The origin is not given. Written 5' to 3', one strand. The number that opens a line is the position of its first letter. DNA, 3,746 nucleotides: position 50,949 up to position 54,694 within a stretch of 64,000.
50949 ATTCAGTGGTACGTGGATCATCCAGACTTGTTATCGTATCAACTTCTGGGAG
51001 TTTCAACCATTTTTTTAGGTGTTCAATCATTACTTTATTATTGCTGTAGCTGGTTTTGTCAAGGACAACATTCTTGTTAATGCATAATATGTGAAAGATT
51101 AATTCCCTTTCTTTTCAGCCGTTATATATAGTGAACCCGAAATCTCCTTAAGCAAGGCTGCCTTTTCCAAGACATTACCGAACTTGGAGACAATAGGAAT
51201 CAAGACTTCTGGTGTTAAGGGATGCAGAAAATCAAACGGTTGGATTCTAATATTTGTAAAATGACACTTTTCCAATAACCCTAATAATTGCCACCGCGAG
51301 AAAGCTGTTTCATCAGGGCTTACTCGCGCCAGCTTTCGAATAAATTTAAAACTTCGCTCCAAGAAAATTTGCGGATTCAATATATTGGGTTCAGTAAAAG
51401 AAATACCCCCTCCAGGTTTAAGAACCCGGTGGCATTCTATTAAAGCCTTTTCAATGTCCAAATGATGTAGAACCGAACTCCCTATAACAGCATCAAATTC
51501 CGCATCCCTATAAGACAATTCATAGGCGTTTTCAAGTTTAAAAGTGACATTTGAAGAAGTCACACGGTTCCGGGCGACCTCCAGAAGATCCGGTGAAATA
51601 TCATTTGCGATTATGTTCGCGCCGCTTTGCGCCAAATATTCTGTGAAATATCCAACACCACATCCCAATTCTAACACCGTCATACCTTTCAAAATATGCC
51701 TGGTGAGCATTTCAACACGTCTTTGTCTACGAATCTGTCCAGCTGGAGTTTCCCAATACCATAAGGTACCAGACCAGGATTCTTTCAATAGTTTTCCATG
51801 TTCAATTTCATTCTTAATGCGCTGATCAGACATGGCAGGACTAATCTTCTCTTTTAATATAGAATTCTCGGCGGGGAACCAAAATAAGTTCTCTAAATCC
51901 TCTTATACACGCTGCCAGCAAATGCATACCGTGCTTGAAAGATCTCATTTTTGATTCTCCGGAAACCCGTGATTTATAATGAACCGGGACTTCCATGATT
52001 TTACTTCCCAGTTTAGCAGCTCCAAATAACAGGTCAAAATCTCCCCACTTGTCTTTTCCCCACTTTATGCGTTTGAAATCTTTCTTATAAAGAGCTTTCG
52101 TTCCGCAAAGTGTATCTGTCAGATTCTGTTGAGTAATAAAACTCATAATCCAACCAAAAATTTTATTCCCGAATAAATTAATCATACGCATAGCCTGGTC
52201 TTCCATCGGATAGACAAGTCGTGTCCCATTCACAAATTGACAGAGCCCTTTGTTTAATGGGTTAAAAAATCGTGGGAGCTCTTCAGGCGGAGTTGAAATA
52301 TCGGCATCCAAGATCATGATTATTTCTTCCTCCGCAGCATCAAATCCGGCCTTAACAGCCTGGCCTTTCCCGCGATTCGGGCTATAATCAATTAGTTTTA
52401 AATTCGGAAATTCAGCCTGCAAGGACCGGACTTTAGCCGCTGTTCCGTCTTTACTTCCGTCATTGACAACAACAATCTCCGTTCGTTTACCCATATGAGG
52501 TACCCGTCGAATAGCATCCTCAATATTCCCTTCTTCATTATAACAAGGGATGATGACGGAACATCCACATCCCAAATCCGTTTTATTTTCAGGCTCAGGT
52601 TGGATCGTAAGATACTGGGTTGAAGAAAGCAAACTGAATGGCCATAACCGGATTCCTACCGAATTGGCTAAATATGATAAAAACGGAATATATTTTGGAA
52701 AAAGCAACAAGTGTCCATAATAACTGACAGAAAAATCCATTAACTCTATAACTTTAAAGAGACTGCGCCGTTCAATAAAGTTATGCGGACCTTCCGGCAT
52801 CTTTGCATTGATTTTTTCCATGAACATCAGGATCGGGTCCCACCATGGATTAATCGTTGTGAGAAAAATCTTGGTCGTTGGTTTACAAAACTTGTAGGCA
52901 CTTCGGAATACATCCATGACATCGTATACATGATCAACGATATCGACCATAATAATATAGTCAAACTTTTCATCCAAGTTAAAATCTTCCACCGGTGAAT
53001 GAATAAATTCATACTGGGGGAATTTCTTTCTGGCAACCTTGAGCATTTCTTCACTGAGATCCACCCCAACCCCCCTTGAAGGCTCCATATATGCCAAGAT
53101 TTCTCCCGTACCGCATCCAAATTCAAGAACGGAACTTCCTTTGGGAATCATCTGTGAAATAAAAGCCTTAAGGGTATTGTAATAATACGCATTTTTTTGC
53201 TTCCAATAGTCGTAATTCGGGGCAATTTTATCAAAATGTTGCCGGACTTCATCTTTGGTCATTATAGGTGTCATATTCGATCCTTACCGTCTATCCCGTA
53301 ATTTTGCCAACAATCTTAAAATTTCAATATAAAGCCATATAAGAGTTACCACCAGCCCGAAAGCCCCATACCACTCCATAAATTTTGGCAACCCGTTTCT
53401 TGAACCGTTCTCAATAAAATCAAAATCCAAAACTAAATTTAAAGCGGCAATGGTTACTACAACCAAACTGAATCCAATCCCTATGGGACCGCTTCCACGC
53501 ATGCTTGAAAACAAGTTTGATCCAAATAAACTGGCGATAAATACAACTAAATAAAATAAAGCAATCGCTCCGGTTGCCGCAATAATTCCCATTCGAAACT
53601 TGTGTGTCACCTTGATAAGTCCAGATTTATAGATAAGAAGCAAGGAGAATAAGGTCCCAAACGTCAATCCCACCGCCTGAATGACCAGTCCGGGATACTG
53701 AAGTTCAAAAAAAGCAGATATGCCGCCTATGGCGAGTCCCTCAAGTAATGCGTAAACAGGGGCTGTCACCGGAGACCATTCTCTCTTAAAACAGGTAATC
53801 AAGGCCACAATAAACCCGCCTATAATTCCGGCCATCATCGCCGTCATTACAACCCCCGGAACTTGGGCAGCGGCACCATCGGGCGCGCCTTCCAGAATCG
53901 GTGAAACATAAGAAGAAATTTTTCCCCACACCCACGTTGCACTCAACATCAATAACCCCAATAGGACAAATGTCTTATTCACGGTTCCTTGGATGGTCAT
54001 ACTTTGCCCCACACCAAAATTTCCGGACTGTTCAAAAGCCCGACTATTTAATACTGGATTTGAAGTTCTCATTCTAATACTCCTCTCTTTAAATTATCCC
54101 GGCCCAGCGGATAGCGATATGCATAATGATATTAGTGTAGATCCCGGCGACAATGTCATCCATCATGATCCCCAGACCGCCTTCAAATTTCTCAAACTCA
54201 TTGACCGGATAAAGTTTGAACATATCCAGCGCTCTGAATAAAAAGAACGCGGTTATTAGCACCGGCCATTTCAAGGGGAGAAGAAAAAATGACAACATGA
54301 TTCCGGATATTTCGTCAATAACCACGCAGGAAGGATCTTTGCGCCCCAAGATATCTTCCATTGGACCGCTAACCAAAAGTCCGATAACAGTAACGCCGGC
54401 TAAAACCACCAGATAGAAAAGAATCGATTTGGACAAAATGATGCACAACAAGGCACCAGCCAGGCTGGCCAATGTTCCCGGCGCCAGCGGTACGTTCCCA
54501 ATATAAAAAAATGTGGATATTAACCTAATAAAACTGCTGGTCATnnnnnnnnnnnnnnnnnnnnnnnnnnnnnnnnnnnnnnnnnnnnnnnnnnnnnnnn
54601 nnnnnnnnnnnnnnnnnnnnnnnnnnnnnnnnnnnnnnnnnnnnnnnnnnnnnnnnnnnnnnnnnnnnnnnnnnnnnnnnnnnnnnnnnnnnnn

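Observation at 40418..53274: Candidate uncharacterised membrane glycosylation/methylation locus: YfhO-like protein, three tandem paralogous two-gene cassettes, four SAM methyltransferases and a methyltransferase–GT2 fusion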

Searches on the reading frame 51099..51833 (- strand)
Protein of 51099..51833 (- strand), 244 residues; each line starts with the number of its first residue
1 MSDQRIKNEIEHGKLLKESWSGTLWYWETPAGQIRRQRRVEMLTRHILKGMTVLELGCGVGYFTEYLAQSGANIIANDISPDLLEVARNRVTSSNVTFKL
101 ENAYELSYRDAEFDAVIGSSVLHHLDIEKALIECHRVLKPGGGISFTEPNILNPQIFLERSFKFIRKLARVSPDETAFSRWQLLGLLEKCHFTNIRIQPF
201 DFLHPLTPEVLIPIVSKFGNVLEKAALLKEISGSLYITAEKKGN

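Call 3: search_protein_families(library=pfam, proteins=[window:51099-51833:-], max_evalue=0.01)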
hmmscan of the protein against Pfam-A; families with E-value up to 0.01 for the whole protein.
window:51099-51833:- (244 aa): 16 families
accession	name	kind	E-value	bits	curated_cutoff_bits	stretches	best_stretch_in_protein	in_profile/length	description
PF08241.18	Methyltransf_11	-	1.8e-25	89.9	21.2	1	54-144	1-93/95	Methyltransferase domain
PF13649.12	Methyltransf_25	-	6e-23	81.8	27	1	53-142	1-97/97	Methyltransferase domain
PF13847.12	Methyltransf_31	-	1.3e-18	67.6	27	1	49-156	3-119/145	Methyltransferase domain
PF08242.18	Methyltransf_12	-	1.1e-16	61.8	30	1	54-143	1-97/98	Methyltransferase domain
PF13489.12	Methyltransf_23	-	1.9e-14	54.1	27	1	42-151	16-121/164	Methyltransferase domain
PF01209.24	Ubie_methyltran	-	8.9e-12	45.3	20.1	1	42-148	40-153/233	ubiE/COQ5 methyltransferase family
PF05401.17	NodS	-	1.9e-07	31.6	24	1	33-126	27-120/201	Nodulation protein S (NodS)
PF02353.26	CMAS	-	1.4e-06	28.3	27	1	45-147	58-165/273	Mycolic acid cyclopropane synthetase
PF01728.25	FtsJ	-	1.2e-05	25.7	24.1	1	48-105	20-82/181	FtsJ-like methyltransferase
PF05175.20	MTS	-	5e-05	23.5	23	1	45-169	25-161/170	Methyltransferase small domain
PF01135.25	PCMT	-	0.0012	19.1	20.3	1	41-116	67-146/210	Protein-L-isoaspartate(D-aspartate) O-methyltransferase (PCMT)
PF00398.26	RrnaAD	-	0.0012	18.4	24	1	47-107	28-89/263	Ribosomal RNA adenine dimethylase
PF08003.17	Methyltransf_9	-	0.0016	17.9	23.8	1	35-142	99-213/315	Protein of unknown function (DUF1698)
PF03141.22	Methyltransf_29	-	0.0044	16.1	23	1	51-152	119-223/506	Putative S-adenosyl-L-methionine-dependent methyltransferase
PF03848.20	TehB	-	0.0049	16.8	20.4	1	46-129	27-112/193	Tellurite resistance protein TehB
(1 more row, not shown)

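Call 4: search_protein_families(library=ncbifam, proteins=[window:51099-51833:-], max_evalue=0.01)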
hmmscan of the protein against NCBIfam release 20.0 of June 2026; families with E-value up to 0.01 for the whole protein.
window:51099-51833:- (244 aa): 66 families (the best 25 are shown)
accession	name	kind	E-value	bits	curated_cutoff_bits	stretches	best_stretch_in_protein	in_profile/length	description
NF043040.1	corrin_prot_MT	hypoth_equivalog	3.2e-18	65.9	180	1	41-147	33-148/216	corrinoid protein-associated methyltransferase CpaM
TIGR02072.1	BioC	equivalog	3.1e-16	59.9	184.95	1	41-147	25-133/244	malonyl-ACP O-methyltransferase BioC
TIGR01934.1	MenG_MenH_UbiE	subfamily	3.4e-16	59.2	158.35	1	36-150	28-145/223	ubiquinone/menaquinone biosynthesis methyltransferase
NF001241.0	PRK00216.1-2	equivalog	3.1e-15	56.4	327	1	32-152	34-153/231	demethylmenaquinone methyltransferase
NF045667.1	MTase_DVU1556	equivalog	5e-15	55.5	155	1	47-144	20-117/213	DVU_1556 family methyltransferase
TIGR01983.1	UbiG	equivalog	5.1e-15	55.4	102.95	1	42-147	45-152/228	bifunctional 2-polyprenyl-6-hydroxyphenol methylase/3-demethylubiquinol 3-O-methyltransferase UbiG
NF047649.1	MTase_UXPK_star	exception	5.5e-15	55.1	460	1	46-145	74-180/283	methyltransferase/UXPK-star double selenoprotein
TIGR02021.1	BchM-ChlM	equivalog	9.3e-15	54.6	158.9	1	36-128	41-134/218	magnesium protoporphyrin IX methyltransferase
NF041537.1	ArsM_AhpD_UU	exception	2.6e-12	46.2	510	1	46-146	73-180/345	arsenite methyltransferase/AhpD domain selenoprotein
NF001244.0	PRK00216.1-5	equivalog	3.7e-12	46.1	216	1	37-145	38-152/236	bifunctional demethylmenaquinone methyltransferase/2-methoxy-6-polyprenyl-1,4-benzoquinol methylase UbiE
NF041536.1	ArsM_DUF2284_UU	exception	2.1e-11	42.9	575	1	46-146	73-180/459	arsenite methyltransferase/DUF2284 domain selenoprotein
NF045825.1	FAmtase_mtf2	equivalog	3.5e-11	42.8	400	1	47-148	56-160/248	fatty-acid O-methyltransferase Mtf2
NF045823.1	PthPhpthDimycoMt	equivalog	1.3e-10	40.9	300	1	44-147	61-167/256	phthiotriol/phenolphthiotriol dimycocerosates methyltransferase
NF001243.0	PRK00216.1-4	equivalog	2e-10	40.4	235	1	38-157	36-165/237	demethylmenaquinone methyltransferase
NF007610.0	PRK10258.1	equivalog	2.5e-10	40.1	342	1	49-147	42-139/251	malonyl-ACP O-methyltransferase BioC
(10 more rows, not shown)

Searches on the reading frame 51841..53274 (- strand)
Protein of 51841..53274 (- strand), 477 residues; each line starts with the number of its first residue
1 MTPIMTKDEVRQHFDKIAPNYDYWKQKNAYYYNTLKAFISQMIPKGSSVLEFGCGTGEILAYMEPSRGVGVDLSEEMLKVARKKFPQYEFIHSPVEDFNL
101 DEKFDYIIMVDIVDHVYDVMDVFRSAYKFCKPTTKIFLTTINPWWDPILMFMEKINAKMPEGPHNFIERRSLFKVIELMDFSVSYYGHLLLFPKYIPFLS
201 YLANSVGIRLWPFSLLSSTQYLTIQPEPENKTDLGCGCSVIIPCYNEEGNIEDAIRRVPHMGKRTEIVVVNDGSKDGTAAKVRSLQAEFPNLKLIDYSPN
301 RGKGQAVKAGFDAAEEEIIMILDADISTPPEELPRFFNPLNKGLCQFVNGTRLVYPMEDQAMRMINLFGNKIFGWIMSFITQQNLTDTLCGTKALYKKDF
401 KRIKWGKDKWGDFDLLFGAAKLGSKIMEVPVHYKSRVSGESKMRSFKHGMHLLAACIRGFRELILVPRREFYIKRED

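Call 6: search_protein_families(library=pfam, proteins=[window:51841-53274:-], max_evalue=0.001)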
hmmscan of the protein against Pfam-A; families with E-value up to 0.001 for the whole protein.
window:51841-53274:- (477 aa): 12 families
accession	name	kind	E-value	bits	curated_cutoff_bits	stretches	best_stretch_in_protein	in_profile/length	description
PF00535.33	Glycos_transf_2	-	1.5e-29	103.6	23.3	1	239-399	1-162/168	Glycosyl transferase family 2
PF13489.12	Methyltransf_23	-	2.1e-17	63.8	27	1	29-181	6-159/164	Methyltransferase domain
PF08241.18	Methyltransf_11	-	1.4e-14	54.9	21.2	1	50-137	1-94/95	Methyltransferase domain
PF13649.12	Methyltransf_25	-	3.2e-14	53.8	27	1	49-132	1-95/97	Methyltransferase domain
PF08242.18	Methyltransf_12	-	1.7e-13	51.5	30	1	50-133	1-95/98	Methyltransferase domain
PF13847.12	Methyltransf_31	-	6.9e-13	48.9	27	1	45-142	3-113/145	Methyltransferase domain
PF13641.12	Glyco_tranf_2_3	-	6.9e-11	43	27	1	238-342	3-113/230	Glycosyltransferase like family 2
PF10111.15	Glyco_tranf_2_2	-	2.7e-08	34.1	27.3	1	239-357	1-123/276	Glycosyltransferase like family 2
PF07021.18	MetW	-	7.7e-07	29.4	21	1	38-122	6-94/193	Methionine biosynthesis protein MetW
PF01209.24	Ubie_methyltran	-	1.8e-06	28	20.1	1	7-137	6-150/233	ubiE/COQ5 methyltransferase family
PF02353.26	CMAS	-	2.9e-05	24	27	1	43-131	60-157/273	Mycolic acid cyclopropane synthetase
PF13506.12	Glyco_transf_21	-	0.00073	19.5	21.7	0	303-376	18-91/174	Glycosyl transferase family 21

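Call 36: search_solved_structures(query=window:51841-53274:-, max_evalue=0.001)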
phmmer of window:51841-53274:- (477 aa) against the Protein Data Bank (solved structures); distinct sequences matched with E-value up to 0.001: 45.
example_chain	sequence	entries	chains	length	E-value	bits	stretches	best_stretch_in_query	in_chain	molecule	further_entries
5mlz_A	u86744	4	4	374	2.5e-17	66.2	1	237-445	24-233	Dolichol monophosphate mannose synthase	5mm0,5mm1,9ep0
9hwj_A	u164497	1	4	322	2.9e-17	66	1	238-452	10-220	Undecaprenyl-phosphate 4-deoxy-4-formamido-L-arabinose transferase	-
9bhc_C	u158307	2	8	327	3.4e-16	62.5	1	238-452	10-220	Undecaprenyl-phosphate 4-deoxy-4-formamido-L-arabinose transferase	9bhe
8vxh_A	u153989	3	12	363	4.5e-16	62.1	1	238-451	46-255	Undecaprenyl-phosphate 4-deoxy-4-formamido-L-arabinose transferase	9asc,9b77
5eke_A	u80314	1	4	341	2.1e-12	50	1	238-352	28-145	Uncharacterized glycosyltransferase sll0501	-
5ekp_C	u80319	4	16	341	2.1e-12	50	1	238-352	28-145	Uncharacterized glycosyltransferase sll0501 | Glycosyltransferase sll0501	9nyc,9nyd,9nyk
9nye_A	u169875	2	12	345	2.2e-12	49.9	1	238-352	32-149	Glycosyltransferase sll0501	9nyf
6m83_A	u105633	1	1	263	4.9e-11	45.5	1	16-147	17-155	dTDP-3-amino-3,6-dideoxy-alpha-D-glucopyranose N,N-dimethyltransferase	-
3pfg_A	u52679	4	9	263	6.6e-11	45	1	16-147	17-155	N-methyltransferase | dTDP-3-amino-3,6-dideoxy-alpha-D-glucopyranose N,N-dimethyltransferase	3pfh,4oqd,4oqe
6m81_A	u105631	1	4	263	8.1e-11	44.8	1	17-147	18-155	dTDP-3-amino-3,6-dideoxy-alpha-D-glucopyranose N,N-dimethyltransferase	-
6m82_A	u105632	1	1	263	8.7e-11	44.6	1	18-147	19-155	dTDP-3-amino-3,6-dideoxy-alpha-D-glucopyranose N,N-dimethyltransferase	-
3px2_A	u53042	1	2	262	6e-10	41.9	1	16-147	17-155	N-methyltransferase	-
3px3_A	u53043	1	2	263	1.5e-09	40.6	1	16-147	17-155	N-methyltransferase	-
8rdl_A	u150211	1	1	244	1.7e-09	40.4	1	13-138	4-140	ToxA protein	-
2gs9_A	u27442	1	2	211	2.6e-09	39.8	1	15-146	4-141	Hypothetical protein TT1324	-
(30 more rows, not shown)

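Call 37: search_protein_families(library=ncbifam, proteins=[window:51841-53274:-], max_evalue=0.001)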
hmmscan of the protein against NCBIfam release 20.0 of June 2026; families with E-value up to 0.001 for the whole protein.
window:51841-53274:- (477 aa): 42 families (the best 25 are shown)
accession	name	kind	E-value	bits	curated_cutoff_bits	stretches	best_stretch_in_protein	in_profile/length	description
TIGR04182.1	glyco_TIGR04182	equivalog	9.2e-31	107.3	325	1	239-455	3-213/293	S-layer glycoprotein N-glycosyltransferase AglJ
NF041391.1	DPhHxTase_Halo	equivalog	9.3e-25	86.9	375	1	244-456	3-205/213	dolichyl-phosphate hexose transferase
TIGR03937.1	PgaC_IcaA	equivalog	1.4e-20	73.6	422.3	1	234-325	43-135/407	poly-beta-1,6-N-acetyl-D-glucosamine synthase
NF007986.1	PRK10714.1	equivalog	5.1e-18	65.1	529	1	238-446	8-213/316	undecaprenyl-phosphate 4-deoxy-4-formamido-L-arabinose transferase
NF047588.1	GlcsyltransPgfSStrep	equivalog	3.8e-16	59.2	500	1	239-450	4-211/308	glycosyltransferase PgfS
TIGR01983.1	UbiG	equivalog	1.4e-15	57.2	102.95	1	44-177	48-196/228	bifunctional 2-polyprenyl-6-hydroxyphenol methylase/3-demethylubiquinol 3-O-methyltransferase UbiG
TIGR04283.1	glyco_like_mftF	equivalog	4.4e-14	52.6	182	1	239-331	2-88/221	TIGR04283 family arsenosugar biosynthesis glycosyltransferase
NF041875.1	EPS_EpsD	equivalog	1.6e-11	44.2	370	1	239-336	2-100/325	exopolysaccharide biosynthesis glycosyltransferase EpsD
NF010496.0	PRK13915.1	equivalog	2.4e-10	40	262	1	235-340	30-142/307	glucosyl-3-phosphoglycerate synthase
NF058614.1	PPMAGASynPpgS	equivalog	3.7e-10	39.6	370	1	240-397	4-159/226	polyprenyl-phospho-N-acetylgalactosaminyl synthase PpgS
NF001244.0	PRK00216.1-5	equivalog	8.1e-10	38.4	216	1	6-109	6-124/236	bifunctional demethylmenaquinone methyltransferase/2-methoxy-6-polyprenyl-1,4-benzoquinol methylase UbiE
NF007482.0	PRK10073.1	equivalog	1.3e-09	37.5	423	1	238-330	8-100/334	glycosyltransferase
TIGR02072.1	BioC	equivalog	2.3e-09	37.4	184.95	1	32-141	20-135/244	malonyl-ACP O-methyltransferase BioC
NF045882.1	PLipidMtase_Leg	equivalog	2.5e-09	37.2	390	1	38-181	35-182/207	phospholipid N-methyltransferase PmtA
NF043040.1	corrin_prot_MT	hypoth_equivalog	8.2e-09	35.2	180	1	36-96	31-100/216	corrinoid protein-associated methyltransferase CpaM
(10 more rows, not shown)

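Call 86: find_related_loci(query=A9, collection=metagenome_contigs, flank=8000)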
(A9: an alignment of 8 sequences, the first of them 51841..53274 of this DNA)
Query A9 (477 aa) in metagenome_contigs; peptide patterns used: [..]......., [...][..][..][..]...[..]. (x = any residue, [..] = any of these).
600 stretches matched a pattern (row limit reached: there are more); 577 encode a relative of the query (tblastn E <= 1e-3); the best 80 are kept; 80 distinct loci.
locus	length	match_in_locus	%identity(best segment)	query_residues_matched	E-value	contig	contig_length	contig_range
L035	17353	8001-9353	46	16-467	5e-136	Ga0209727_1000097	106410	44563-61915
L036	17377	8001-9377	42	5-463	4e-132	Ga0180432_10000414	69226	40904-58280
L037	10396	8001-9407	44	5-465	2e-131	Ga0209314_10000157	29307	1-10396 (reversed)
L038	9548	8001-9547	42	5-466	8e-126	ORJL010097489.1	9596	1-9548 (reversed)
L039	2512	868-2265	41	5-463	1e-131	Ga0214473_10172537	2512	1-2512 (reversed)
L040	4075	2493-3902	42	7-468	5e-125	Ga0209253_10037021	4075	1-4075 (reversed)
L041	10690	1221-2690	41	5-467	8e-122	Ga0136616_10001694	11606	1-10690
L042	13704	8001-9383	41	13-466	8e-122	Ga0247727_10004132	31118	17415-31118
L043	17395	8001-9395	40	11-467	9e-121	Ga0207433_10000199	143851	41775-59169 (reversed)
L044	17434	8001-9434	41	2-462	2e-119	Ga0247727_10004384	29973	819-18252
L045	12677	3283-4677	40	10-463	8e-118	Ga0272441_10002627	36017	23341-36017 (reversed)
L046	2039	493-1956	39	4-463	1e-125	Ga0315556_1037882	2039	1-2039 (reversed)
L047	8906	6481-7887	40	6-465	8e-117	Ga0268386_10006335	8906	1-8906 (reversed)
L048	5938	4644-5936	42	5-428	1e-116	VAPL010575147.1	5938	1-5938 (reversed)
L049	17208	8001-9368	41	16-464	6e-116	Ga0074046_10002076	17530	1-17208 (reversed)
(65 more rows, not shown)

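Call 94: search_protein_families(library=pfam, alignment_id=A11, max_evalue=0.00001)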
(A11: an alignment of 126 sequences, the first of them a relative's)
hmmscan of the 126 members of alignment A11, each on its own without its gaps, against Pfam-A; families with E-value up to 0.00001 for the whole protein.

A. member 1, L035:5842-6852:- (336 aa): 5 families
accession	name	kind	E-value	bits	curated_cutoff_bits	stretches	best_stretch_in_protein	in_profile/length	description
PF01370.27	Epimerase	-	3.8e-21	76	20.9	1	2-234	1-237/240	NAD dependent epimerase/dehydratase family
PF07993.18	NAD_binding_4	-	2.3e-13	50.3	20.1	1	4-218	1-258/258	Male sterility protein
PF01073.25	3Beta_HSD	-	5.1e-12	45.8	22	1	3-223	1-230/280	3-beta hydroxysteroid dehydrogenase/isomerase family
PF04321.23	RmlD_sub_bind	-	5.6e-10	39.2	27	1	2-234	3-210/287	RmlD substrate binding domain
PF16363.11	GDP_Man_Dehyd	-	4.4e-09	36.7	27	1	3-181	1-191/332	GDP-mannose 4,6 dehydratase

B. families by the number of members that match (of 126 scanned): 108 families (the first 25 are shown)
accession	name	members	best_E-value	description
PF08241.18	Methyltransf_11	26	3.7e-35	Methyltransferase domain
PF13489.12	Methyltransf_23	25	3e-30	Methyltransferase domain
PF08242.18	Methyltransf_12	22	1.4e-25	Methyltransferase domain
PF13847.12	Methyltransf_31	21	9.8e-28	Methyltransferase domain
PF13649.12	Methyltransf_25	19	1.4e-28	Methyltransferase domain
PF16363.11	GDP_Man_Dehyd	14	4.9e-142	GDP-mannose 4,6 dehydratase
PF01370.27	Epimerase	14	5.4e-75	NAD dependent epimerase/dehydratase family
PF04321.23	RmlD_sub_bind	13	6.9e-54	RmlD substrate binding domain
PF13231.12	PMT_2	11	3.2e-17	Dolichyl-phosphate-mannose-protein mannosyltransferase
PF01209.24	Ubie_methyltran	8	2.3e-14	ubiE/COQ5 methyltransferase family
PF07719.23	TPR_2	7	4.6e-34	Tetratricopeptide repeat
PF13432.12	TPR_16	7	3.2e-25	Tetratricopeptide repeat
PF13431.12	TPR_17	6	5e-29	Tetratricopeptide repeat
PF14559.12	TPR_19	6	1.9e-17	Tetratricopeptide repeat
PF13428.12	TPR_14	6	6e-17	Tetratricopeptide repeat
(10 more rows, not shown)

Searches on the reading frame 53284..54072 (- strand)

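Call 6: search_protein_families(library=pfam, proteins=[window:53284-54072:-], max_evalue=0.001)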
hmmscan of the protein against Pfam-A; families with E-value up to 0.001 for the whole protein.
window:53284-54072:- (262 aa): 1 family
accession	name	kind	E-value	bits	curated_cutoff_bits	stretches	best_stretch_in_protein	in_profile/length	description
PF12811.12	BaxI_1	-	2.2e-79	266.8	26.2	1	5-259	1-232/233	Bax inhibitor 1 like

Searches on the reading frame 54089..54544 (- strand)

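Call 6: search_protein_families(library=pfam, proteins=[window:54089-54544:-], max_evalue=0.001)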
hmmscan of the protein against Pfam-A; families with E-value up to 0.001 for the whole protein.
window:54089-54544:- (151 aa): 1 family
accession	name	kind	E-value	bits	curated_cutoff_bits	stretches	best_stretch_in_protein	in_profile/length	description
PF04608.18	PgpA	-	3.9e-38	131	28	1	9-144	2-140/141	Phosphatidylglycerophosphatase A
